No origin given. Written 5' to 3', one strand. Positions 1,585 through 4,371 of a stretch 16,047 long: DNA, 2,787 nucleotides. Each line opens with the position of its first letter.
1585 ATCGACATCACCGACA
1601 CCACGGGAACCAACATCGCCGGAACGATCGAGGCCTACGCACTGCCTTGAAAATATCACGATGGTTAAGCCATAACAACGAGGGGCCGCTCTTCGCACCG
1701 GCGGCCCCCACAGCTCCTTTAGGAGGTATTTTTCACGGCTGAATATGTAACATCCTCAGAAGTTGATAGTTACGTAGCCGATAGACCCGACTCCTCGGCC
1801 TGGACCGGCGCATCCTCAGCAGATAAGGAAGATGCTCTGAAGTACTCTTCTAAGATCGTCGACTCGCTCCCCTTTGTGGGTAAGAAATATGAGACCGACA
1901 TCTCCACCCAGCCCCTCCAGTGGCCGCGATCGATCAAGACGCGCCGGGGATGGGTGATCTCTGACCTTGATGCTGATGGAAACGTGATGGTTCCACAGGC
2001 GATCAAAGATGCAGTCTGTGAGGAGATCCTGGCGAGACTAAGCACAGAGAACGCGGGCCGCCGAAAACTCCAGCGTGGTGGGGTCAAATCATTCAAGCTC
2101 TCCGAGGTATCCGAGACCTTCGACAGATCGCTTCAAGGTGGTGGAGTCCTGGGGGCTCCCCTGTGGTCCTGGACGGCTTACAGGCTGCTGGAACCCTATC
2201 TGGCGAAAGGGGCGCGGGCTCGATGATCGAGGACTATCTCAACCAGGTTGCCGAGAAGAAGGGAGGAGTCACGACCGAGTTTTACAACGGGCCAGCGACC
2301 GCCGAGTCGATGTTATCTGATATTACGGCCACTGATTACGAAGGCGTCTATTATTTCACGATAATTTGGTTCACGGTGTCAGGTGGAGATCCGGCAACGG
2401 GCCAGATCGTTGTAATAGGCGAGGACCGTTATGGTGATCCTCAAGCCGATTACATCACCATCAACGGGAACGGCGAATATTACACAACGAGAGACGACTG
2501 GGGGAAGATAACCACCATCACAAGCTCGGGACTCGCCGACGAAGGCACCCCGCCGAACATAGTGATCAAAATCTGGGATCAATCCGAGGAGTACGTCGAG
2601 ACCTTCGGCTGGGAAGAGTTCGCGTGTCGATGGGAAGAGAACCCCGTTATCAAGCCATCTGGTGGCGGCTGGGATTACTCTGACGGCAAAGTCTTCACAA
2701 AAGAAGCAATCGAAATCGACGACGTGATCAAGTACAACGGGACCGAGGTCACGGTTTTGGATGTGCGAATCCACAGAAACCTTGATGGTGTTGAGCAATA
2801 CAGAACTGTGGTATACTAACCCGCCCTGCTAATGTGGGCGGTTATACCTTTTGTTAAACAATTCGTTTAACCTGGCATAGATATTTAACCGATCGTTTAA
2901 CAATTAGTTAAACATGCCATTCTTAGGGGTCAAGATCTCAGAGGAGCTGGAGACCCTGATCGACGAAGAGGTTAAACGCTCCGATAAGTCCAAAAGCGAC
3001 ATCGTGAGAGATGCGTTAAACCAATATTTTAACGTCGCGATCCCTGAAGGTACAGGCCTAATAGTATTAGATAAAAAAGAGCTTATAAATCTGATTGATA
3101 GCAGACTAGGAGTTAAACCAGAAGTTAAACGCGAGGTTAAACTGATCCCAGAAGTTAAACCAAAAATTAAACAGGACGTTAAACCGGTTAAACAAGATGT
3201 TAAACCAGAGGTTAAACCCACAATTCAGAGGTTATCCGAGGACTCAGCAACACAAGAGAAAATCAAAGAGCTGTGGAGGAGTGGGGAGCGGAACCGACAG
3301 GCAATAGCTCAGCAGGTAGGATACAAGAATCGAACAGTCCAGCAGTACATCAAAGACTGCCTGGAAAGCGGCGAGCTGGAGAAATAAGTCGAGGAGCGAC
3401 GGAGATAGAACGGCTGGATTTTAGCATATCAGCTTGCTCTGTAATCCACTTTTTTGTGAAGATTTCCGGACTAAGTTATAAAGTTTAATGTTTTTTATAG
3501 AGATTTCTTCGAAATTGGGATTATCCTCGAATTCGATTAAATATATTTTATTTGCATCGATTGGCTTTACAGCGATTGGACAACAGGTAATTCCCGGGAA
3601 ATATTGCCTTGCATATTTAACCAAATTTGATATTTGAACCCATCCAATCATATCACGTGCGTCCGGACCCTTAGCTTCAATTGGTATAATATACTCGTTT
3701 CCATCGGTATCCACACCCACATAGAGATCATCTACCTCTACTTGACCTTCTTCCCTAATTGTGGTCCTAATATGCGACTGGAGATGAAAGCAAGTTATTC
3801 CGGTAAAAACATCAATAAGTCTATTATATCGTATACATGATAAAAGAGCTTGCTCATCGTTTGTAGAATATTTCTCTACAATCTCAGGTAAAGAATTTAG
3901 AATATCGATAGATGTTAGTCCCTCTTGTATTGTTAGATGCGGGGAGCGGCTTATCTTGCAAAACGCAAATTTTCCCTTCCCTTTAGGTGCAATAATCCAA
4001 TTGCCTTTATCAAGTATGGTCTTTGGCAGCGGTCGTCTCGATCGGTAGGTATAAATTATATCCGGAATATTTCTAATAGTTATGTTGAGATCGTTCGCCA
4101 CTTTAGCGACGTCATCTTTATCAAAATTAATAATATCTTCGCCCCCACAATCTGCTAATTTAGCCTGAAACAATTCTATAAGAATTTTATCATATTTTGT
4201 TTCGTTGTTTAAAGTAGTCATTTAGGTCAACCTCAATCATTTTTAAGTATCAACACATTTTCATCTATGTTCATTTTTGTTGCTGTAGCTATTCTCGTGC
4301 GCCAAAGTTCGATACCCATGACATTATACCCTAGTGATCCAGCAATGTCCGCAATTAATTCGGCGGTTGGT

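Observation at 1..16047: Head-only, tail-less, integrase-less 14.9-kb replicon: a capsid-forming satellite or plasmid-virus hybrid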

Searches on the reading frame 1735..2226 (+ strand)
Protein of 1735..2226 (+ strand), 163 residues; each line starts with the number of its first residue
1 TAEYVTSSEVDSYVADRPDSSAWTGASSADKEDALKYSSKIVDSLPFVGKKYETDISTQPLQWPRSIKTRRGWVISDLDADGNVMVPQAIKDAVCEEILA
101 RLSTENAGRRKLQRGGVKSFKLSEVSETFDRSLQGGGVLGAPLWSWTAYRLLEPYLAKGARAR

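Call 58: search_dna_similar(query=window:1735-2226:+, collection=phages, mode=protein, max_evalue=0.001, max_rows=25)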
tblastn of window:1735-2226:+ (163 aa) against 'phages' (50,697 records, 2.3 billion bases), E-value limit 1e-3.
Records with a match: 6; places in all: 6; records where one place covers at least 80% of the query: 2.
Best place of each record, by identity: <60% 6.
By first word of the organism name: Bacteriophage 3; Caudoviricetes 1; Marine 1; Pseudomonas 1.
By host as written in the record: - 4; Methanosarcinales 1; Pseudomonas aeruginosa 1.
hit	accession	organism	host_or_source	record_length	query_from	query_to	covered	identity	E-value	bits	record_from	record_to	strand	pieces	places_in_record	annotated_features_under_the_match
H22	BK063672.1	Caudoviricetes sp. vir515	Methanosarcinales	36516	21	158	85%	35.9%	3e-11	66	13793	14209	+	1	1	hypothetical protein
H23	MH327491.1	Marine virus AG-345-A17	single cell amplified by WGA-X; seawater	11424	4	157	94%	28.0%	1e-4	47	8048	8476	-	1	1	record has no annotation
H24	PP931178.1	Pseudomonas phage PAB2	Pseudomonas aeruginosa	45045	4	117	70%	31.9%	7e-4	45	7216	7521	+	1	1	head-tail adaptor Ad1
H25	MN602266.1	Bacteriophage DSS3_VP1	-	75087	1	99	61%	36.4%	2e-7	55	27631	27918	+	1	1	hypothetical protein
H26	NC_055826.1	Bacteriophage DSS3_VP1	-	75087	1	99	61%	36.4%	2e-7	55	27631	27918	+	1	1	head-tail adaptor Ad1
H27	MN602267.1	Bacteriophage DSS3_PM1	-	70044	1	99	61%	36.4%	3e-7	55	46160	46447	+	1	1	hypothetical protein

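Call 84: search_solved_structures(query=window:1735-2226:+, max_evalue=10)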
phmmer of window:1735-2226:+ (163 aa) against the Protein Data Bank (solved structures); distinct sequences matched with E-value up to 10: 2.
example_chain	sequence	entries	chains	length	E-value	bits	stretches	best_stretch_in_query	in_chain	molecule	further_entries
6pir_A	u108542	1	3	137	0.012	18.7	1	21-70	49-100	MavE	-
9d93_Ka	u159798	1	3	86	0.4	13.7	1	14-51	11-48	Tail collar spacer, gp6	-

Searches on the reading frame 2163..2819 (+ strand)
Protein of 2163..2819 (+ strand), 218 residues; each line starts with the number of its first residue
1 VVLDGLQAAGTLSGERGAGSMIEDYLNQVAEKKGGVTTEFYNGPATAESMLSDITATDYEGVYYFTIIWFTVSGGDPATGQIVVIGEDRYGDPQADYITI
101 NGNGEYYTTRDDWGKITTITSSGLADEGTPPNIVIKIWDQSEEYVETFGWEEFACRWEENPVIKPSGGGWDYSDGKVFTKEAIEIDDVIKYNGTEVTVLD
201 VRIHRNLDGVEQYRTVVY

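Call 5: search_protein_families(library=pfam, max_evalue=0.01, proteins=[window:2163-2819:+])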
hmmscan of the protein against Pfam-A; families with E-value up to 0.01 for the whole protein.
window:2163-2819:+ (218 aa): 0 families

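Call 7: search_protein_families(library=phrogs, max_evalue=0.01, proteins=[window:2163-2819:+])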
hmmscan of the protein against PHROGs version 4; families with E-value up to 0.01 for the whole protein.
window:2163-2819:+ (218 aa): 0 families

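Call 35: find_homologous_proteins(query=window:2223-2819:+)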
Query window:2223-2819:+ (198 aa): 12 proteins with E <= 0.001 among 131 candidates.
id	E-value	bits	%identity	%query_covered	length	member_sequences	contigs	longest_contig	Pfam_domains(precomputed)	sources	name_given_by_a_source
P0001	1.9e-113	395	87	100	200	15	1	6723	-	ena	-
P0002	5.6e-101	355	79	100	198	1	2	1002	-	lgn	-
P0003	1.3e-98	347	77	100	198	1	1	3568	-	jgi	jgi:hypothetical protein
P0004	1.5e-95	337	73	100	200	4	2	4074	-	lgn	-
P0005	4.2e-94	332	73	100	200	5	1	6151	-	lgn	-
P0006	3.6e-82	293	68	100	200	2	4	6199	-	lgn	-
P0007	5.1e-82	293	67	98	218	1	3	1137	-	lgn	-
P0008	2.3e-81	290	67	100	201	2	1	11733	-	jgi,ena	-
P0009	1.0e-80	288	69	98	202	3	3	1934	-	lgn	-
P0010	4.5e-80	286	66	100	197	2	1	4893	-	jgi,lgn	-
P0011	9.8e-78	279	66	100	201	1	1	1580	-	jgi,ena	-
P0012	2.6e-71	258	62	100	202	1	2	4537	-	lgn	-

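Call 40: find_homologous_proteins(query=A1, max_evalue=0.001)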
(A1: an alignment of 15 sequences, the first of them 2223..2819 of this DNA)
Query A1 (15 sequences) (198 aa, profile of the alignment): 32 proteins with E <= 0.001 among 5466 candidates.
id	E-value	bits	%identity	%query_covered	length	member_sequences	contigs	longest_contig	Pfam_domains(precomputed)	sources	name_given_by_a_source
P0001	1.0e-73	265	87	100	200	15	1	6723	-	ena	-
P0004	2.1e-70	254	73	100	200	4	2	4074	-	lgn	-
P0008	1.6e-69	252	67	100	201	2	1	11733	-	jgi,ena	-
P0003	2.8e-69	251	77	100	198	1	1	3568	-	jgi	jgi:hypothetical protein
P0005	1.4e-68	248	73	100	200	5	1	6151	-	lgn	-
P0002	1.6e-66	242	79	100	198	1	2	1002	-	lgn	-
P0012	8.4e-65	236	62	100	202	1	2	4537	-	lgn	-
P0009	1.0e-62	229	69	98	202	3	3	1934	-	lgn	-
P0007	9.1e-62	226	67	98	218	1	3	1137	-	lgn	-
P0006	1.8e-61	225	68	100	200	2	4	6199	-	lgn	-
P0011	2.4e-59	218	66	100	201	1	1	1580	-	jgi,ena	-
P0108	5.8e-59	217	25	99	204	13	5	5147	-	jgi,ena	jgi:hypothetical protein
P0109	5.8e-59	217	27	100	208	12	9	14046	-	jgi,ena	jgi:hypothetical protein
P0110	6.9e-59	217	26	100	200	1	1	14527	-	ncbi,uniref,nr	ncbi:hypothetical protein [Candidatus Methanocrinis natronophilus]|uniref:Uncharacterized protein n=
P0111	1.3e-58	216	28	99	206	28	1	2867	-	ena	-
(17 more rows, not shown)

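Call 47: predict_structure(alignment_id=A2)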
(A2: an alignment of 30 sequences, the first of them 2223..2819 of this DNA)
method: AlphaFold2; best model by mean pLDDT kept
length: 198 residues; sequences in the alignment: 30
mean_pLDDT: 84.7   pTM: 0.70
mean pLDDT of the five models: 84.7, 84.6, 84.6, 84.4, 82.9
residues with pLDDT >= 90: 100; 70-90: 61; 50-70: 30; < 50: 7
segments of 3 or more residues with pLDDT < 50: 186-191
pLDDT, mean of each block of 10 residues (from residue 1): 74 90 91 93 96 89 97 97 95 96 79 96 91 85 62 75 86 83 57 57
secondary structure, 60 per line:
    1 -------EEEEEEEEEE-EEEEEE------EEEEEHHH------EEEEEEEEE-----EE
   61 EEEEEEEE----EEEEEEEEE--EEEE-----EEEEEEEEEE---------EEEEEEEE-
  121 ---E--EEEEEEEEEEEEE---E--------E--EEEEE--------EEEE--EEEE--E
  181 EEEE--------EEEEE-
elements in order: E8-17 E19-24 E31-35 E45-53 E59-68 E73-81 E84-87 E93-102 E112-119 E127-139 E155-159 E168-171 E174-177 E180-184 E193-197

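Call 51: fold_search(model_id=the predicted structure, library=pdb)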
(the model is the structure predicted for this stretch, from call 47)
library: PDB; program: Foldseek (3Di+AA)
matches with E <= 10: 1099; with E <= 0.001: 0
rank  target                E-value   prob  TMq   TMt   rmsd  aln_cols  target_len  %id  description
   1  9l0e_A                6.3e-03  1.00  0.25  0.38  15.4       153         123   18  Cryo-EM structure of bacteriophage T1 stopper-tail terminator (released 2025-03-12)
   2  2wra_A                2.0e-02  0.66  0.21  0.29  17.5       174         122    9  BclA lectin from Burkholderia cenocepacia complexed with aMan1(aMan1- 6)-3Man trisaccharide (released 2009-09-29)
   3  2wr9_D                2.0e-02  0.57  0.19  0.26  17.8       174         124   10  CRYSTAL STRUCTURE OF BURKHOLDERIA CENOCEPACIA LECTIN (BCLA) COMPLEXED WITH AMAN1-3MAN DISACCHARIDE (released 2009-09-15)
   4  2vnv_A                3.1e-02  0.51  0.18  0.26  18.1       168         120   10  Crystal structure of BclA lectin from burkholderia cenocepacia in complex with alpha-methyl-mannoside at 1.7 Angstrom  (released 2008-04-08)
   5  2df7_E                3.4e-02  0.25  0.18  0.10  19.5       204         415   10  Crystal structure of infectious bursal disease virus VP2 subviral particle (released 2006-06-27)
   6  2wr9_A                3.6e-02  0.60  0.20  0.29  17.2       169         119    9  CRYSTAL STRUCTURE OF BURKHOLDERIA CENOCEPACIA LECTIN (BCLA) COMPLEXED WITH AMAN1-3MAN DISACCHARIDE (released 2009-09-15)
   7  2vnv_C                4.0e-02  0.38  0.18  0.24  17.7       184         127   10  Crystal structure of BclA lectin from burkholderia cenocepacia in complex with alpha-methyl-mannoside at 1.7 Angstrom  (released 2008-04-08)
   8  7vrn_I                4.0e-02  0.15  0.16  0.10  19.3       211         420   12  Structure of infectious bursal disease virus Gt strain (released 2022-03-30)
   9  2df7_J                4.6e-02  0.21  0.18  0.10  19.9       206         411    9  Crystal structure of infectious bursal disease virus VP2 subviral particle (released 2006-06-27)
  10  7vrp_F                4.6e-02  0.14  0.16  0.09  19.5       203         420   11  Structure of infectious bursal disease virus Gx strain (released 2022-03-30)
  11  2vnv_B                4.9e-02  0.41  0.18  0.25  17.6       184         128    9  Crystal structure of BclA lectin from burkholderia cenocepacia in complex with alpha-methyl-mannoside at 1.7 Angstrom  (released 2008-04-08)
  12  8iqe_B                5.9e-02  0.75  0.21  0.10   7.4       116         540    9  Crystal structure of tetrameric K2-2 TSP (released 2024-02-21)
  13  7vrn_C                5.9e-02  0.12  0.15  0.09  19.2       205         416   12  Structure of infectious bursal disease virus Gt strain (released 2022-03-30)
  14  7vrn_A                6.2e-02  0.12  0.15  0.09  19.5       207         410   12  Structure of infectious bursal disease virus Gt strain (released 2022-03-30)
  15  1nc7_B                6.6e-02  0.87  0.27  0.41  11.9       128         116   11  Crystal Structure of Thermotoga maritima 1070 (released 2003-07-01)
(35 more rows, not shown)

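Call 54: search_solved_structures(query=A2, max_evalue=10)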
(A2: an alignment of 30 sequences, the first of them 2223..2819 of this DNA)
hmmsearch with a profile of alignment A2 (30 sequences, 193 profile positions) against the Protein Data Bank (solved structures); distinct sequences matched with E-value up to 10: 3.
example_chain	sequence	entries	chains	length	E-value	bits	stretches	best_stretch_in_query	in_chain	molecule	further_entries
6yac_N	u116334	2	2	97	0.05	16.6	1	88-161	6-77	Ferredoxin-1, chloroplastic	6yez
9h0m_E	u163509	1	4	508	0.43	13.5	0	133-151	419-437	PIT54 protein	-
5ixh_A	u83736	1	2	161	0.78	12.7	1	19-88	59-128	YceI-like domain protein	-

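Call 57: search_dna_similar(query=window:2223-2819:+, collection=phages, mode=protein, max_evalue=0.1)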
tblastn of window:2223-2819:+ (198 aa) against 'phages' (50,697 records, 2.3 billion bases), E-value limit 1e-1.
No match.

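Call 91: search_protein_representatives(alignment_id=A2)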
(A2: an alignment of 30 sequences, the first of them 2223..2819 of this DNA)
Query: 30 sequences, 193 profile positions. Proteins with E-value up to 0.001 (for the whole library): 229; up to 1e-10: 74; up to 1e-30: 17. The best 150 are listed.
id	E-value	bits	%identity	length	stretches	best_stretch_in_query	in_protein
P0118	2.1e-65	236.4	-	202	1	1-193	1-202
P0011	1.5e-64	233.6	-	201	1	1-188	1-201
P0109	6.4e-57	208.7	-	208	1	1-192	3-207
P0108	6.7e-56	205.4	-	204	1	1-192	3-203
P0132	9.2e-51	188.7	-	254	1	1-190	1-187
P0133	2.7e-44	167.6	-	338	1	1-190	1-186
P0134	9.6e-40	152.7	-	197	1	2-188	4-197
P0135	5.0e-38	147.1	-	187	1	2-188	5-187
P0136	2.3e-37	144.9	-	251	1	1-190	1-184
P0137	4.3e-36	140.8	-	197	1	1-188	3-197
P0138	2.3e-35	138.4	-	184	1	1-188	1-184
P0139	4.4e-34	134.2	-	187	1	2-188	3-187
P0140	1.3e-32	129.5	-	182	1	1-181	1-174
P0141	1.4e-32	129.3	-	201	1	3-188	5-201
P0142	1.6e-32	129.1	-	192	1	7-188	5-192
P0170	5.2e-20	88.3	-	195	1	1-188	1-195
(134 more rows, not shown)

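Call 92: find_encoding_contigs(protein=P0134, flank=10000, max_places=2)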
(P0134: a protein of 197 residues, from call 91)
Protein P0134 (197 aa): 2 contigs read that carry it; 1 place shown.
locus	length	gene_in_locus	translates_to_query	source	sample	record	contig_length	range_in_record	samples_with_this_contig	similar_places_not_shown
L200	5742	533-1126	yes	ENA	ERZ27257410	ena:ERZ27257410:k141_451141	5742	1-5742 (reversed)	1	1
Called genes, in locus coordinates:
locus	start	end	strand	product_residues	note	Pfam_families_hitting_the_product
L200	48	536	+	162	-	PF20557:DnaT_2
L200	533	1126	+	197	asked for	-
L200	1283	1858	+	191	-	-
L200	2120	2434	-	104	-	-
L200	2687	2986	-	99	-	-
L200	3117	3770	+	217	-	-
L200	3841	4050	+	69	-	PF22175:Ogg-HhH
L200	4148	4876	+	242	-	PF00565:SNase (weak)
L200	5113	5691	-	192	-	PF02775:TPP_enzyme_C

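Call 93: find_encoding_contigs(protein=P0170, flank=10000, max_places=2)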
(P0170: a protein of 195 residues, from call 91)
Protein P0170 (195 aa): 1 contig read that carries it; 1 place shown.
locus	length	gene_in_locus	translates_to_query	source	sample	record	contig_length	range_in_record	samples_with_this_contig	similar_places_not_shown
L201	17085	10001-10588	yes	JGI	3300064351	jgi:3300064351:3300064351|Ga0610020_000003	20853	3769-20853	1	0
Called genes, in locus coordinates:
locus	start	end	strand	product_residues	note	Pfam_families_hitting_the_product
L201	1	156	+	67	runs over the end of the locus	-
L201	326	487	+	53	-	-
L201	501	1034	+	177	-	-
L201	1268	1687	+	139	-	-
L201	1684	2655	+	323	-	-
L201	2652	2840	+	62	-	-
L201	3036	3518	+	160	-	-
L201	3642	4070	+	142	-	-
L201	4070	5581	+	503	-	PF03237:Terminase_6N, PF17289:Terminase_6C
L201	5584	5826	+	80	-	-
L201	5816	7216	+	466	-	PF05133:SPP1_portal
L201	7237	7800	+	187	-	-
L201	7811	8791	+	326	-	PF05065:Phage_capsid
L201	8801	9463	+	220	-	-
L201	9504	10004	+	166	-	PF20557:DnaT_2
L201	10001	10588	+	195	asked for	-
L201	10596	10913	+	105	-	-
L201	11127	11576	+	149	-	PF08241:Methyltransf_11 (faint), PF13489:Methyltransf_23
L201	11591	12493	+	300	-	-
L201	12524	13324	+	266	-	-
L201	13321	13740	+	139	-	-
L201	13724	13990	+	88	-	-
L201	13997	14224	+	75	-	-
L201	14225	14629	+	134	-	-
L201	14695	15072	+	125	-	-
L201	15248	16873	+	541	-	-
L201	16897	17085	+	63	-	?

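Call 94: search_protein_families(library=phrogs, max_evalue=0.01, proteins=[L201:10596-10913:+, L201:11591-12493:+, L201:12524-13324:+, L201:13321-13740:+, L201:13724-13990:+, L201:14225-14629:+, L201:14695-15072:+, L201:15248-16873:+, L201:1684-2655:+, L201:8801-9463:+])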
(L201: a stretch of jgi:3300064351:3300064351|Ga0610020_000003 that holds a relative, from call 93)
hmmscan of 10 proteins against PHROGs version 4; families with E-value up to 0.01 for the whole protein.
L201:10596-10913:+ (105 aa): 0 families

L201:11591-12493:+ (300 aa): 6 families
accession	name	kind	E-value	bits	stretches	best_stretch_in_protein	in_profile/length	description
phrog_2468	-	head and packaging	5.8e-11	43.4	1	94-268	109-279/303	head morphogenesis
phrog_2662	-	head and packaging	4.3e-10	39.8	1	181-263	618-710/717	portal protein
phrog_3517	-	head and packaging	4.7e-06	27.1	1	185-265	233-332/371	head morphogenesis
phrog_324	-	head and packaging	9.4e-06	25.9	1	188-283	239-339/624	head morphogenesis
phrog_6577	-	unknown function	2.7e-05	23.6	1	184-259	149-227/1066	-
phrog_16493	-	head and packaging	0.00019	21.3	1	182-257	197-280/535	head maturation protease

L201:12524-13324:+ (266 aa): 0 families

L201:13321-13740:+ (139 aa): 0 families

L201:13724-13990:+ (88 aa): 0 families

L201:14225-14629:+ (134 aa): 1 family
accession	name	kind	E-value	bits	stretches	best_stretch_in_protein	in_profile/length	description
phrog_5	-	connector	8.5e-06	26.8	1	1-109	89-201/239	tail completion or Neck1 protein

L201:14695-15072:+ (125 aa): 0 families

L201:15248-16873:+ (541 aa): 0 families

L201:1684-2655:+ (323 aa): 0 families

L201:8801-9463:+ (220 aa): 0 families

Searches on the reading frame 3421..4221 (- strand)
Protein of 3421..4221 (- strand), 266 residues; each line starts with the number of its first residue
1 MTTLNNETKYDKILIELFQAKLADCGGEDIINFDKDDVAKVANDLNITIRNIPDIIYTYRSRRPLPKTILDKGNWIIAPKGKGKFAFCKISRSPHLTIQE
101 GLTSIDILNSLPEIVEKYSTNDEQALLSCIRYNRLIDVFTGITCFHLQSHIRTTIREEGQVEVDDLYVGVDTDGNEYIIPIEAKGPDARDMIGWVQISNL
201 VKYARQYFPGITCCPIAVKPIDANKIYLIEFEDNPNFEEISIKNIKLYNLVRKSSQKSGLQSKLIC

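Call 5: search_protein_families(library=pfam, max_evalue=0.01, proteins=[window:3421-4221:-])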
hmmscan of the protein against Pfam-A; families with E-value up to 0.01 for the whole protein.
window:3421-4221:- (266 aa): 0 families

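Call 7: search_protein_families(library=phrogs, max_evalue=0.01, proteins=[window:3421-4221:-])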
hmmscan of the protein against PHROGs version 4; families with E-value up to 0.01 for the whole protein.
window:3421-4221:- (266 aa): 0 families

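Call 61: search_protein_families(library=ncbifam, max_evalue=0.01, proteins=[window:3421-4221:-])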
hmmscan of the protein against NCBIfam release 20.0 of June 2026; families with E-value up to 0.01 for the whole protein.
window:3421-4221:- (266 aa): 0 families

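Call 62: search_protein_families(library=padloc, max_evalue=0.01, proteins=[window:3421-4221:-])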
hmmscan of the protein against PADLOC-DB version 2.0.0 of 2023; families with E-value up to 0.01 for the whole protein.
window:3421-4221:- (266 aa): 1 family
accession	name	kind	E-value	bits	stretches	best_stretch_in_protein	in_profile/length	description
PDLC03404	REase_II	-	1.3e-62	209.4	1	7-254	3-248/260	Type II restriction enzyme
